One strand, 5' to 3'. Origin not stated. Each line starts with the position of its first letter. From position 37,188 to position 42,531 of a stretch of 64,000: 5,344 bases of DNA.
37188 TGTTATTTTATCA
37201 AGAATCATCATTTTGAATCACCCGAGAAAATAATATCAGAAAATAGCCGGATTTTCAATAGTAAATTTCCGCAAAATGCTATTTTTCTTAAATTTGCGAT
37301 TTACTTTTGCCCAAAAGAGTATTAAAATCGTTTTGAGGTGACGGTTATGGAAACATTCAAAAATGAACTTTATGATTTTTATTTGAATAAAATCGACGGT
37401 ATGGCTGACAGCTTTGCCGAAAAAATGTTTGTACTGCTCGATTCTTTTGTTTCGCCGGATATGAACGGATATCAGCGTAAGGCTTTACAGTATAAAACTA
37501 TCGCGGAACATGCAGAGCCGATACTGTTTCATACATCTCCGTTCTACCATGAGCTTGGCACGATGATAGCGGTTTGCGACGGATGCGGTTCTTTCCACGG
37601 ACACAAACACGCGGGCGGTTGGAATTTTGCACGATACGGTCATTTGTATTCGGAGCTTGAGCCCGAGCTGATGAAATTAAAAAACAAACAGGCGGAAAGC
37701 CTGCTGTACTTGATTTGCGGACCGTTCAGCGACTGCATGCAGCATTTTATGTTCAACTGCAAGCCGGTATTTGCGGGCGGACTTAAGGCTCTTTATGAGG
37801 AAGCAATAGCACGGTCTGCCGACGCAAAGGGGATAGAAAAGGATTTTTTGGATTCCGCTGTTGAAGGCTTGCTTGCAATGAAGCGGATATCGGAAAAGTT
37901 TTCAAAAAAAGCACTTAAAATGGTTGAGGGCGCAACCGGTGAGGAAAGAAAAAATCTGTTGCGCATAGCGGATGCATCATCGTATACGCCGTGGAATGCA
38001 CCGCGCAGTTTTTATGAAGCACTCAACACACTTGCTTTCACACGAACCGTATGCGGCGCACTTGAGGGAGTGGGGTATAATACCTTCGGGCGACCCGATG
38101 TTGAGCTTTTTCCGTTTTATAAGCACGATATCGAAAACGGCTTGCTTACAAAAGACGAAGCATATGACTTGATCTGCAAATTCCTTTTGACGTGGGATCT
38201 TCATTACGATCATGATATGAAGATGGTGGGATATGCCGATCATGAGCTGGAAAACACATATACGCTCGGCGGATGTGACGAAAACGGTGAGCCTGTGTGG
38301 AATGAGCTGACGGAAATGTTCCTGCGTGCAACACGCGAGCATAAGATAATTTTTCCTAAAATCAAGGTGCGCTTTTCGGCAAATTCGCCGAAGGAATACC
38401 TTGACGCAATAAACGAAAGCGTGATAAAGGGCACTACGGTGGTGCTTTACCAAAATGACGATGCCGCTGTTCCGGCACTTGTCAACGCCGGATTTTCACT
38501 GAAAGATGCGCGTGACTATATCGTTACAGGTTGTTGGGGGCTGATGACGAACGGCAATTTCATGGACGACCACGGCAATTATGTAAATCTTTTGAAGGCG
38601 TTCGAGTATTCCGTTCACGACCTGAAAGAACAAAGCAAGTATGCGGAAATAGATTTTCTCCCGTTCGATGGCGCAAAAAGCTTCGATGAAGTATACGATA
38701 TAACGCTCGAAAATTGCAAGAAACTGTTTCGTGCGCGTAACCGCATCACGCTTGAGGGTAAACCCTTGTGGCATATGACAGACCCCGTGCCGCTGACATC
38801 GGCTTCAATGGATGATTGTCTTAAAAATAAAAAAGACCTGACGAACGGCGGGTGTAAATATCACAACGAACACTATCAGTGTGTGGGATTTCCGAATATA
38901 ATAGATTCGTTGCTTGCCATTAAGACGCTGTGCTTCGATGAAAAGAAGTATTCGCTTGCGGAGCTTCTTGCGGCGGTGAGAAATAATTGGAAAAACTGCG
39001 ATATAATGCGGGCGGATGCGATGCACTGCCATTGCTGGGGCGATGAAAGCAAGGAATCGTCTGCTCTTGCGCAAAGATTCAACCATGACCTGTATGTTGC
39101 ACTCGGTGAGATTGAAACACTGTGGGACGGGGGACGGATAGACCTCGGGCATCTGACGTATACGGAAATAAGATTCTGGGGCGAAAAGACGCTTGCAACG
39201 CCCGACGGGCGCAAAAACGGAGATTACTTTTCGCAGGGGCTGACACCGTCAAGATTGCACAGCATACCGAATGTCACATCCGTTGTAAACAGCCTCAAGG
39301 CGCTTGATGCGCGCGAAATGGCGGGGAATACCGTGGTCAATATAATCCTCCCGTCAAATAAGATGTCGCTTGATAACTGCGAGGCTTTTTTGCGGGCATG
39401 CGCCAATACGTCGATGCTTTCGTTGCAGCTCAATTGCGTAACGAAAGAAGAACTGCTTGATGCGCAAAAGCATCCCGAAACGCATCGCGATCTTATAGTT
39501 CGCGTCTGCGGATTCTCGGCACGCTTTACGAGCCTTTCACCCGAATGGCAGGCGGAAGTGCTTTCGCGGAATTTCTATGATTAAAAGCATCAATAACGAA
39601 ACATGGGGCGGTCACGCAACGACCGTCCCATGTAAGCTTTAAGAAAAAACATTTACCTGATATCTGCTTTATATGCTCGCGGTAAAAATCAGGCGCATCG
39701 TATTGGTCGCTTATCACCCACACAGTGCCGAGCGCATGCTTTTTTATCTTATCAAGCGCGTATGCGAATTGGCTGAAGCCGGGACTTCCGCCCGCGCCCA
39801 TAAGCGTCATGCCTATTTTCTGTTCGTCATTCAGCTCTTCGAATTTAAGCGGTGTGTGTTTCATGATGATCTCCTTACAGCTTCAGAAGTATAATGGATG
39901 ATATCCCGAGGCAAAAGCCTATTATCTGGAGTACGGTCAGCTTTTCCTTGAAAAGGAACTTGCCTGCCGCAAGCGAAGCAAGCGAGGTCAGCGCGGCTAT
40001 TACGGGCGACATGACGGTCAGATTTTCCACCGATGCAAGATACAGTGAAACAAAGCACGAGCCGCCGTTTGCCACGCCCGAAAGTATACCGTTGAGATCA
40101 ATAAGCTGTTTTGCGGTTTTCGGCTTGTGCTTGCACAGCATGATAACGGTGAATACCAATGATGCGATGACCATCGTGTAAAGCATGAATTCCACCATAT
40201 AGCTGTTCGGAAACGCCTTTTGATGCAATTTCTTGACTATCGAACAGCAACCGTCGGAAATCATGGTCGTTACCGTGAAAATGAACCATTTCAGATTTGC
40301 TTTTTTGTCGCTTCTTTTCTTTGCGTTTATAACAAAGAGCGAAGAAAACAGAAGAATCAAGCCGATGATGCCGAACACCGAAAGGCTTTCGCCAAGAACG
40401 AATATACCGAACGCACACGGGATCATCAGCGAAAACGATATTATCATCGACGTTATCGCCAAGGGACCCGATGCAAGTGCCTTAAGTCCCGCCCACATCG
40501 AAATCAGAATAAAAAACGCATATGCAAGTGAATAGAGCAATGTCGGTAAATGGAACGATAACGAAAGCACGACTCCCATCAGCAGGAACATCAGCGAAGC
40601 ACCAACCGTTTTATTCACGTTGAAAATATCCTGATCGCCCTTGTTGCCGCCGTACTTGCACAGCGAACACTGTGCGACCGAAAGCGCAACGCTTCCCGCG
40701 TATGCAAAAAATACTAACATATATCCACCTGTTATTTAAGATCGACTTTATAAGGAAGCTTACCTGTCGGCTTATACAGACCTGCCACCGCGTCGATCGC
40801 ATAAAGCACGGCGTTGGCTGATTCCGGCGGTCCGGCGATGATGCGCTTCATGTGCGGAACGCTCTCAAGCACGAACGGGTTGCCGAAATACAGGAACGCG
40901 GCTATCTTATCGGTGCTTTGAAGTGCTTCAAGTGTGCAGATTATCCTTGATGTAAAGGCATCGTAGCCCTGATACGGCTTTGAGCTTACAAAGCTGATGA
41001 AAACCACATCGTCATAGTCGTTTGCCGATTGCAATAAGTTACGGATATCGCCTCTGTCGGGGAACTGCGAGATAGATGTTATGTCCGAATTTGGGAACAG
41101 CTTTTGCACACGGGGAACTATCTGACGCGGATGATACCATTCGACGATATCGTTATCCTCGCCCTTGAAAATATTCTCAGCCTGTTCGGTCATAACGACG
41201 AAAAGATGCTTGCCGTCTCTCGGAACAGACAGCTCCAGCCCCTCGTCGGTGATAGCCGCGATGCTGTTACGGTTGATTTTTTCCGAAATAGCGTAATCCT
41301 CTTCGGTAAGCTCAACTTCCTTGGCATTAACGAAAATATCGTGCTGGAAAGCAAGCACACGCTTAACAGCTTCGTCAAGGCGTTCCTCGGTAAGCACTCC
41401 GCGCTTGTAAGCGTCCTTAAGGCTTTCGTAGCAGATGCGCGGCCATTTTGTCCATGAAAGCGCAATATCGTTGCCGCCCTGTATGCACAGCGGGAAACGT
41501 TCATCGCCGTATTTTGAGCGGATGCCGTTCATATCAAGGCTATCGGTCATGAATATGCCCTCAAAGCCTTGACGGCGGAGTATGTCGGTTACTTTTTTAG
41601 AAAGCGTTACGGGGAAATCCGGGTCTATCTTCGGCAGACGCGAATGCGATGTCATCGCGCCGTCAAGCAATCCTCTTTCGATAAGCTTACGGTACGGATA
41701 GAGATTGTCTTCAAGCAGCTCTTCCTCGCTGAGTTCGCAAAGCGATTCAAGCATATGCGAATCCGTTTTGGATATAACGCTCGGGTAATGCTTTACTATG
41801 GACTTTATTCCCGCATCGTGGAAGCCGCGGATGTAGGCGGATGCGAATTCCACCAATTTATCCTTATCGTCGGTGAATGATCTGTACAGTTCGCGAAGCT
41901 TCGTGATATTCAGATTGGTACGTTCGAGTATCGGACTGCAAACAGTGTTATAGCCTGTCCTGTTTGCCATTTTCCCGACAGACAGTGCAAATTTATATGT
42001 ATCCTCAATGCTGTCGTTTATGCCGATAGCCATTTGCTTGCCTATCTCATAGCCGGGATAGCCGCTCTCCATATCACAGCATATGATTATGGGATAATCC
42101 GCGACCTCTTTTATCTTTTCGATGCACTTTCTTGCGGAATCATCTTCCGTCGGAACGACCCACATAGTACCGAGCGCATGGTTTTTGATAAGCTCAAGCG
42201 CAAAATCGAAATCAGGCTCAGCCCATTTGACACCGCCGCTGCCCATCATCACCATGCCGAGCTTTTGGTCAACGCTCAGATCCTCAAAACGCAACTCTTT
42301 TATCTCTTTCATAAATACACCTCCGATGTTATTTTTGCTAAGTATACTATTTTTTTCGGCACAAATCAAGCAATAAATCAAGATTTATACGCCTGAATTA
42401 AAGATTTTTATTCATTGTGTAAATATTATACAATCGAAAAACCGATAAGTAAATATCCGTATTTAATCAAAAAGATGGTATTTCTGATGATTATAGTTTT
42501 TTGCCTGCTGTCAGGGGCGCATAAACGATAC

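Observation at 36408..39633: Orphan glycyl-radical enzyme with a non-canonical thiyl-Cys loop, no activase in 64 kb, under a divergent AraC regulator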

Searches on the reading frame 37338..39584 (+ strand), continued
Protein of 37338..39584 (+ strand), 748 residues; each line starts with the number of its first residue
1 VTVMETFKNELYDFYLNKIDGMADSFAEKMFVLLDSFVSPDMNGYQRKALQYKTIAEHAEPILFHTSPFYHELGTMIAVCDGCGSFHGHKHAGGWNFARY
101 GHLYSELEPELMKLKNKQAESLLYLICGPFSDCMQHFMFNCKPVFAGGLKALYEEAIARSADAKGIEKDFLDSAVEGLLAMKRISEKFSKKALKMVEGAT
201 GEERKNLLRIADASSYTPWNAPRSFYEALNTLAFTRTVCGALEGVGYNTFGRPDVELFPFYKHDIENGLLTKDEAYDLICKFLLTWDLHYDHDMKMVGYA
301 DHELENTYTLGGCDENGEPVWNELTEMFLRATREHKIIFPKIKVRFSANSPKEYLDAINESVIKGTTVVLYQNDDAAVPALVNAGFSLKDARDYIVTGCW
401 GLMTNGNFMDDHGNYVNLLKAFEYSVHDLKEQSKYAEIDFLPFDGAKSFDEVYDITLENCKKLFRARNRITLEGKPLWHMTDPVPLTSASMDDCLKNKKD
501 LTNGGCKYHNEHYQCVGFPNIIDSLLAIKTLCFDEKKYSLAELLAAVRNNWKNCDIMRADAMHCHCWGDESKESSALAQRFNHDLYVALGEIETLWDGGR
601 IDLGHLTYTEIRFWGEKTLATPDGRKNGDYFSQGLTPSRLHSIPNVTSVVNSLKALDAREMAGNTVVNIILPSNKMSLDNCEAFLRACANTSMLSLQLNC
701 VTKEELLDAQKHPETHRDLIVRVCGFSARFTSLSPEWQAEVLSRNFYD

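Call 54: search_protein_families(library=pfam, proteins=[L001:7290-9059:+, L008:438-1478:+], max_evalue=1)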
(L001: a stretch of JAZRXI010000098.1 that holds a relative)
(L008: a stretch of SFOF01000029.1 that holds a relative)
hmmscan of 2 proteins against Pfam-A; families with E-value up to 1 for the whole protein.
L001:7290-9059:+ (589 aa): 0 families

L008:438-1478:+ (346 aa): 0 families

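Call 61: search_protein_families(library=ncbifam, proteins=[L005:12250-13089:+, L002:5082-5915:+, L053:12247-13086:+], max_evalue=0.00001)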
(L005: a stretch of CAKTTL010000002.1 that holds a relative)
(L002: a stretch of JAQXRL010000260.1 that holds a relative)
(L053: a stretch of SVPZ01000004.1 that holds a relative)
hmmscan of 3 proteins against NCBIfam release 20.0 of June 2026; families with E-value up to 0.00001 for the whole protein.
L005:12250-13089:+ (279 aa): 16 families
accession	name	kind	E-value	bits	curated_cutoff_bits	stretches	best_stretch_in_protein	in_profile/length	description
TIGR02494.1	PFLE_PFLC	subfamily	4.9e-101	337.8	174.35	1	8-273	2-285/293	glycyl-radical enzyme activating protein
NF043069.1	T4HPD_activ_SAM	equivalog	9.8e-100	333.8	425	1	5-276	2-287/299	trans-4-hydroxy-L-proline dehydratase activase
NF048010.1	SfplDhtActHpsHDes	equivalog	5.8e-84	281.4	430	1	3-274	4-295/298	(2S)-3-sulfopropanediol dehydratase activating enzyme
TIGR04395.1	cutC_activ_rSAM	equivalog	3.4e-81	272.9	360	1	3-271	3-289/309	choline TMA-lyase-activating enzyme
NF033719.1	ind_deCO2_activ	equivalog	2.3e-78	263.5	425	2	72-277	86-293/302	indoleacetate decarboxylase activase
NF048008.1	SfplDhtActHpfHKleb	equivalog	3.2e-74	250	500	1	7-258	2-272/308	(2S)-3-sulfopropanediol dehydratase activating enzyme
NF033717.2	HPDL_rSAM_activ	equivalog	4.7e-73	246.1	420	1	2-262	1-279/311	4-hydroxyphenylacetate decarboxylase activase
TIGR04003.1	rSAM_BssD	equivalog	1.1e-63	215.3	496.45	1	7-260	3-275/314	[benzylsuccinate synthase]-activating enzyme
TIGR02493.1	PFLA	equivalog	3.6e-62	209.8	231.75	2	91-277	42-232/235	pyruvate formate-lyase-activating protein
NF007483.0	PRK10076.1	equivalog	3.8e-57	193.7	326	1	3-275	20-279/292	[formate-C-acetyltransferase]-activating enzyme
NF008356.0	PRK11145.1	equivalog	4.2e-54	183.4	375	2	91-275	47-235/246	pyruvate formate lyase 1-activating protein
TIGR04041.1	activase_YjjW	hypoth_equivalog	5.6e-51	173.6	250.2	1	10-251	7-245/276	YjjW family glycine radical enzyme activase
TIGR02495.1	NrdG2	equivalog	5.7e-17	61.7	131.15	2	9-42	4-38/193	anaerobic ribonucleoside-triphosphate reductase activating protein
TIGR02491.1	NrdG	equivalog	6.7e-09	35.9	126.1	1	9-44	4-39/154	anaerobic ribonucleoside-triphosphate reductase activating protein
TIGR03963.1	rSAM_QueE_Clost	equivalog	7.9e-07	29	260.1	0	117-184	67-133/219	putative 7-carboxy-7-deazaguanine synthase QueE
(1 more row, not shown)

L002:5082-5915:+ (277 aa): 16 families
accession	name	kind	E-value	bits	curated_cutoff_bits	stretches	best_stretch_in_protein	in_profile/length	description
NF043069.1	T4HPD_activ_SAM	equivalog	1.5e-100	336.5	425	1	3-273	2-286/299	trans-4-hydroxy-L-proline dehydratase activase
TIGR02494.1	PFLE_PFLC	subfamily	7.3e-99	330.7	174.35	1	5-273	1-287/293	glycyl-radical enzyme activating protein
NF048010.1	SfplDhtActHpsHDes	equivalog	6.3e-82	274.7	430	1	3-271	6-294/298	(2S)-3-sulfopropanediol dehydratase activating enzyme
TIGR04395.1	cutC_activ_rSAM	equivalog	4.4e-79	265.9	360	1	3-266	5-283/309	choline TMA-lyase-activating enzyme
NF033719.1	ind_deCO2_activ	equivalog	6.9e-78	262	425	2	70-273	86-291/302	indoleacetate decarboxylase activase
NF033717.2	HPDL_rSAM_activ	equivalog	7.3e-71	238.9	420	1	2-271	3-289/311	4-hydroxyphenylacetate decarboxylase activase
NF048008.1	SfplDhtActHpfHKleb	equivalog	2.1e-69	234.2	500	1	5-256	2-272/308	(2S)-3-sulfopropanediol dehydratase activating enzyme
TIGR04003.1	rSAM_BssD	equivalog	1.7e-63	214.7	496.45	1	4-256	2-273/314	[benzylsuccinate synthase]-activating enzyme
TIGR02493.1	PFLA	equivalog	5.6e-58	196.1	231.75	2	84-256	36-211/235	pyruvate formate-lyase-activating protein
NF007483.0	PRK10076.1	equivalog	9.9e-58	195.6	326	1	2-258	21-262/292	[formate-C-acetyltransferase]-activating enzyme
TIGR04041.1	activase_YjjW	hypoth_equivalog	7.8e-52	176.4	250.2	1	3-251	2-247/276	YjjW family glycine radical enzyme activase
NF008356.0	PRK11145.1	equivalog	5.5e-49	166.6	375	2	89-270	47-232/246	pyruvate formate lyase 1-activating protein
TIGR02495.1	NrdG2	equivalog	2.3e-18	66.3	131.15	2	81-232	33-184/193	anaerobic ribonucleoside-triphosphate reductase activating protein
TIGR02491.1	NrdG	equivalog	1e-09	38.5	126.1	1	6-43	3-40/154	anaerobic ribonucleoside-triphosphate reductase activating protein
TIGR04337.1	AmmeMemoSam_rS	hypoth_equivalog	2.2e-07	30.1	220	1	124-234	129-240/349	AmmeMemoRadiSam system radical SAM enzyme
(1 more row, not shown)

L053:12247-13086:+ (279 aa): 18 families
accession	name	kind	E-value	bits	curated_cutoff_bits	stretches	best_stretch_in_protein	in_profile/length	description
NF043069.1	T4HPD_activ_SAM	equivalog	3.4e-101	338.5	425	1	3-279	2-292/299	trans-4-hydroxy-L-proline dehydratase activase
TIGR02494.1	PFLE_PFLC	subfamily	8.9e-97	323.9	174.35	1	5-276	1-290/293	glycyl-radical enzyme activating protein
NF048010.1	SfplDhtActHpsHDes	equivalog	1.3e-77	260.5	430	1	3-273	6-296/298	(2S)-3-sulfopropanediol dehydratase activating enzyme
TIGR04395.1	cutC_activ_rSAM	equivalog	3.3e-76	256.5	360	1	2-261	4-281/309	choline TMA-lyase-activating enzyme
NF033719.1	ind_deCO2_activ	equivalog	1.2e-73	248.1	425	2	71-277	87-295/302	indoleacetate decarboxylase activase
NF048008.1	SfplDhtActHpfHKleb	equivalog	3.5e-70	236.8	500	1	4-256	1-272/308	(2S)-3-sulfopropanediol dehydratase activating enzyme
NF033717.2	HPDL_rSAM_activ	equivalog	2.5e-69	233.9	420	1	2-277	3-298/311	4-hydroxyphenylacetate decarboxylase activase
TIGR04003.1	rSAM_BssD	equivalog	2e-63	214.4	496.45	2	69-255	84-272/314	[benzylsuccinate synthase]-activating enzyme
TIGR02493.1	PFLA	equivalog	3.4e-59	200.1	231.75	2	71-276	29-233/235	pyruvate formate-lyase-activating protein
NF007483.0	PRK10076.1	equivalog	1.7e-53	181.7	326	1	2-274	21-280/292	[formate-C-acetyltransferase]-activating enzyme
NF008356.0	PRK11145.1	equivalog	4.3e-50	170.3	375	2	88-277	46-239/246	pyruvate formate lyase 1-activating protein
TIGR04041.1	activase_YjjW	hypoth_equivalog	1.6e-46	158.9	250.2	1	3-251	2-247/276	YjjW family glycine radical enzyme activase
TIGR02495.1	NrdG2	equivalog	2.2e-20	72.8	131.15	2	71-226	30-178/193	anaerobic ribonucleoside-triphosphate reductase activating protein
TIGR02491.1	NrdG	equivalog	4.4e-10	39.7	126.1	1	5-49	2-46/154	anaerobic ribonucleoside-triphosphate reductase activating protein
TIGR04337.1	AmmeMemoSam_rS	hypoth_equivalog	4.3e-09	35.7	220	1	71-228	83-234/349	AmmeMemoRadiSam system radical SAM enzyme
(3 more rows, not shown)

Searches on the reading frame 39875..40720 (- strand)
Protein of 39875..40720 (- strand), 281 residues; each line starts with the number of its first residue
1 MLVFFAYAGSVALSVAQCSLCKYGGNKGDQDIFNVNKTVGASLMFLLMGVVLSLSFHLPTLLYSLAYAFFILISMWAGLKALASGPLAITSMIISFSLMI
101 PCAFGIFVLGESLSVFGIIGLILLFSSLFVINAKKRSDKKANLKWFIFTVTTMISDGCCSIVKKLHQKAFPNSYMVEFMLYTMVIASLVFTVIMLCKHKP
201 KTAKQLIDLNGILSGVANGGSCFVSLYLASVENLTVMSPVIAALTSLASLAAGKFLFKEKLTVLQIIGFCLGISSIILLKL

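Call 3: search_protein_families(library=pfam, proteins=[window:39875-40720:-], max_evalue=0.01)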
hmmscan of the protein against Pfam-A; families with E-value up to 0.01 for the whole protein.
window:39875-40720:- (281 aa): 1 family
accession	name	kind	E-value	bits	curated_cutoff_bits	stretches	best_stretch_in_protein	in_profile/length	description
PF00892.27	EamA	-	1.3e-11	45.4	28.2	2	168-279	23-133/135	EamA-like transporter family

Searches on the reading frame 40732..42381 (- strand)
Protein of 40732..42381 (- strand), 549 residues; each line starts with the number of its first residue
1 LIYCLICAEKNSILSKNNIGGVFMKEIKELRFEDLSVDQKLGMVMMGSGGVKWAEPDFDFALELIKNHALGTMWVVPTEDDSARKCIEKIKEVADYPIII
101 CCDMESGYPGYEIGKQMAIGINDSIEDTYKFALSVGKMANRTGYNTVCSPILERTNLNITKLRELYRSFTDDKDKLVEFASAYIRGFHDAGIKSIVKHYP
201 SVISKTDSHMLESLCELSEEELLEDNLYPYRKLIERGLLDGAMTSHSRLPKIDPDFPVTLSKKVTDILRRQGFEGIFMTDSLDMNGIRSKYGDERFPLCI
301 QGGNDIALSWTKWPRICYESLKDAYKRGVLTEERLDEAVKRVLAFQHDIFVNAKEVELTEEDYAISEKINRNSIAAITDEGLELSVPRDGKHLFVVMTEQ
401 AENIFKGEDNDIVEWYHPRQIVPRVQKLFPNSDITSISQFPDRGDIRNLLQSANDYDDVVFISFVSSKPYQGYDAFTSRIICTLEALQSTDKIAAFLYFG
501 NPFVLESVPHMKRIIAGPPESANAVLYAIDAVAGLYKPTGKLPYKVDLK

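Call 3: search_protein_families(library=pfam, proteins=[window:40732-42381:-], max_evalue=0.01)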
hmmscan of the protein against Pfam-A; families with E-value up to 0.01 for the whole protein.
window:40732-42381:- (549 aa): 2 families
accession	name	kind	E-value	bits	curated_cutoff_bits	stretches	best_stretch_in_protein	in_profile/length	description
PF00933.27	Glyco_hydro_3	-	1.1e-36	127.3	27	1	88-343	50-314/316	Glycosyl hydrolase family 3 N terminal domain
PF18034.6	Bac_GH3_C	-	0.00036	20.8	27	1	459-509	58-108/137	Bacterial Glycosyl hydrolase family 3 C-terminal domain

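Call 61: search_protein_families(library=ncbifam, proteins=[window:40732-42381:-], max_evalue=0.00001)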
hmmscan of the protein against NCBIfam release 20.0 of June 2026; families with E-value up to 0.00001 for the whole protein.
window:40732-42381:- (549 aa): 3 families
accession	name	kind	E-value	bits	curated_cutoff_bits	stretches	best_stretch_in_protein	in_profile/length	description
NF003740.0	PRK05337.1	equivalog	1.2e-19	70.7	207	1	167-350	136-319/340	beta-N-acetylhexosaminidase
NF052331.1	Bet13-16Glucosase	equivalog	1.1e-08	33.7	1330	1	138-362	121-348/750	exo-beta-d-1,3/1,6-glucosidase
NF052329.1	XyloArabinsidase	equivalog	1.4e-06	26.7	1050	1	179-349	175-344/750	beta-xylosidase/alpha-l-arabinosidase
